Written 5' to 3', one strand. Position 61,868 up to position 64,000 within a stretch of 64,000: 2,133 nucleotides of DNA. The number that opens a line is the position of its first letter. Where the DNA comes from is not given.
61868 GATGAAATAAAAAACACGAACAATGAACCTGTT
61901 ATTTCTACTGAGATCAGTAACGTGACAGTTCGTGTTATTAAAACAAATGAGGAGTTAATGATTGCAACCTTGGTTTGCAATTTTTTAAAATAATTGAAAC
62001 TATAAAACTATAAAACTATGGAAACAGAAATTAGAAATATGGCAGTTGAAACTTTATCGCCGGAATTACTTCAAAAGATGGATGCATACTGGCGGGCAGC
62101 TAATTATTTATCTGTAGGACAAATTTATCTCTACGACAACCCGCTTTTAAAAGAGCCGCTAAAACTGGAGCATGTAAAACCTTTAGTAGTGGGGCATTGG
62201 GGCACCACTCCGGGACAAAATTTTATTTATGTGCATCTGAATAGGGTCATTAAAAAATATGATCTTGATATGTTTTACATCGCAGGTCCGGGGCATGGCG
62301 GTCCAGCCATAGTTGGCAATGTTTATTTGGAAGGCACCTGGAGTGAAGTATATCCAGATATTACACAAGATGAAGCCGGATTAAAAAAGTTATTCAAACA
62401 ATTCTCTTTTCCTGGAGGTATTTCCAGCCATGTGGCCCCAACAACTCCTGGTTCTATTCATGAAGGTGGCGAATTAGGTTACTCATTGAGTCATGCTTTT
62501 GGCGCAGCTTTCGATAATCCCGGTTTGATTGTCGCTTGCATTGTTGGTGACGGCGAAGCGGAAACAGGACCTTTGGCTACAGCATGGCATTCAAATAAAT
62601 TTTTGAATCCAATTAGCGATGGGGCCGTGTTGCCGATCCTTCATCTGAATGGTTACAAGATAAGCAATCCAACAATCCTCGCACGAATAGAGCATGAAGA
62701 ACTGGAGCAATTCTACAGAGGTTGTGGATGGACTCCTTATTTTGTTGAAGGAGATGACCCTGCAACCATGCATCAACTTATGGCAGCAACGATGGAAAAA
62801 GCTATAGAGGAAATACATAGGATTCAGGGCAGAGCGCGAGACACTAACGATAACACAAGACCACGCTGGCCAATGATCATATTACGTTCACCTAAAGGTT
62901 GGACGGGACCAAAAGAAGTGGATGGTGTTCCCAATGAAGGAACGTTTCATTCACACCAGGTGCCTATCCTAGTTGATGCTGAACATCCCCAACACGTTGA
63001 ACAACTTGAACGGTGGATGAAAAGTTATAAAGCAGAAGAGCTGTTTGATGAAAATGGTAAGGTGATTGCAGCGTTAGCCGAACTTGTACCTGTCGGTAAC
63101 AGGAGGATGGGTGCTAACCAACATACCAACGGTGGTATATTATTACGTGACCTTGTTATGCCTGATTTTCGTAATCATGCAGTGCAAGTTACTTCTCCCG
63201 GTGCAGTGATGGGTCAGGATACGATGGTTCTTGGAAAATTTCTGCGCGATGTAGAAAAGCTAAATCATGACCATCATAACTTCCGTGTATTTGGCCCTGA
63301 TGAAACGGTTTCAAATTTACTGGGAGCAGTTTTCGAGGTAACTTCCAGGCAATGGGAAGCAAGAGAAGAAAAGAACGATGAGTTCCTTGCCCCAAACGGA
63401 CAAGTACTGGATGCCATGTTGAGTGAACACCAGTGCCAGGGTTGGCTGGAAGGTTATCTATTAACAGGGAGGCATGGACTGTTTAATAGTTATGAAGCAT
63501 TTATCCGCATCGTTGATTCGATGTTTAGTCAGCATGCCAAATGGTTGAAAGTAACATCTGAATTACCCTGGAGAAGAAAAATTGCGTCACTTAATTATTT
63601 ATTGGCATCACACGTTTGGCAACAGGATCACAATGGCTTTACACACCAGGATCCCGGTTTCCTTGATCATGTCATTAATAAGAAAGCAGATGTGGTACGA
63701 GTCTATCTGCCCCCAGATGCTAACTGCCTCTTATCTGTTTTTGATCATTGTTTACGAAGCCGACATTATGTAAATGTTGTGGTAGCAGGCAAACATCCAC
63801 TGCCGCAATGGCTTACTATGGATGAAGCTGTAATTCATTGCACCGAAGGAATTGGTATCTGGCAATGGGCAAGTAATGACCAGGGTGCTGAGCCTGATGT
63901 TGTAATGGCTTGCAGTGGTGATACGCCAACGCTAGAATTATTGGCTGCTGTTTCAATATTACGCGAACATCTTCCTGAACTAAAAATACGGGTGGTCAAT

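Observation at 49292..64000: Co-directional accessory island linking reserve-polymer mobilisation and phosphoketolase/acetate-kinase ATP production to an ion-pumping N-ATPase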

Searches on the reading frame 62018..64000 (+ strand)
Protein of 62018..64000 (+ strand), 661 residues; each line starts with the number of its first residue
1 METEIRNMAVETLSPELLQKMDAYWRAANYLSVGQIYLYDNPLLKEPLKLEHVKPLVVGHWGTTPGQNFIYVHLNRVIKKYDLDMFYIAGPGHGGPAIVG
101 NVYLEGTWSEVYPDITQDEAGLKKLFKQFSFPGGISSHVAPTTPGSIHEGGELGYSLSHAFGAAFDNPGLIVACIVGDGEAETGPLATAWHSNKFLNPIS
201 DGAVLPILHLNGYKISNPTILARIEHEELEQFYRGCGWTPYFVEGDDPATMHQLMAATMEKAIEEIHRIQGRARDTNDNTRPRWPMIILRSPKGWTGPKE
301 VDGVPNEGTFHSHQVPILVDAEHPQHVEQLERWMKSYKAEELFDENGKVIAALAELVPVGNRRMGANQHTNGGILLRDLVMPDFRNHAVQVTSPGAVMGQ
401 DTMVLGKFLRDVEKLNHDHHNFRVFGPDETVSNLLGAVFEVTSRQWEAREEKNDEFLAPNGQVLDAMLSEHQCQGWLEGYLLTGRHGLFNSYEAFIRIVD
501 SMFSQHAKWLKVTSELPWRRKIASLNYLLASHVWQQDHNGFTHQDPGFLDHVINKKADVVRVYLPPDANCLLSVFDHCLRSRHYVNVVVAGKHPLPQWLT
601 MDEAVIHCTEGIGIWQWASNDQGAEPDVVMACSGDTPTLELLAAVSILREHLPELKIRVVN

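Call 7: search_protein_families(library=pfam, proteins=[window:62018-64000:+])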
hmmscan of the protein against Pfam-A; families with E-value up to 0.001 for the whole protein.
window:62018-64000:+ (661 aa): 3 families
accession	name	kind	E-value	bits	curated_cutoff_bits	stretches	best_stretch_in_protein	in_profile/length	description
PF09364.15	XFP_N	-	2.4e-183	609.4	23.7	1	13-374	2-363/364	XFP N-terminal domain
PF03894.20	XFP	-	1.7e-86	288.9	22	1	404-581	2-177/177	D-xylulose 5-phosphate/D-fructose 6-phosphate phosphoketolase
PF09363.15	XFP_C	-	3.7e-31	108.6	23.4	1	592-661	1-70/202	XFP C-terminal domain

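Call 48: search_protein_families(library=ncbifam, proteins=[window:62018-64000:+])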
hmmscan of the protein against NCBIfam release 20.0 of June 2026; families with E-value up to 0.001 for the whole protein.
window:62018-64000:+ (661 aa): 7 families
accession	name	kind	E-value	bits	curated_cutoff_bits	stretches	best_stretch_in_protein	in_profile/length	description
NF003619.0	PRK05261.1-4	subfamily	0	1188.4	962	1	6-661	7-662/799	phosphoketolase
NF003621.0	PRK05261.1-6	subfamily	0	1118.9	1295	1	9-661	6-659/801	phosphoketolase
NF003617.0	PRK05261.1-2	subfamily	0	1089.7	1143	1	9-661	11-663/797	phosphoketolase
NF003618.0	PRK05261.1-3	subfamily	1.2e-299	996.1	1199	1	11-661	4-654/789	phosphoketolase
NF003620.0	PRK05261.1-5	equivalog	3.3e-240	799.5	1518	1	13-661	17-673/825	phosphoketolase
NF003616.0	PRK05261.1-1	subfamily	3.6e-207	690.2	777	1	19-660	8-650/788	phosphoketolase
NF004559.0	PRK05899.2-5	equivalog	0.00099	17.4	488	0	135-258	110-233/627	transketolase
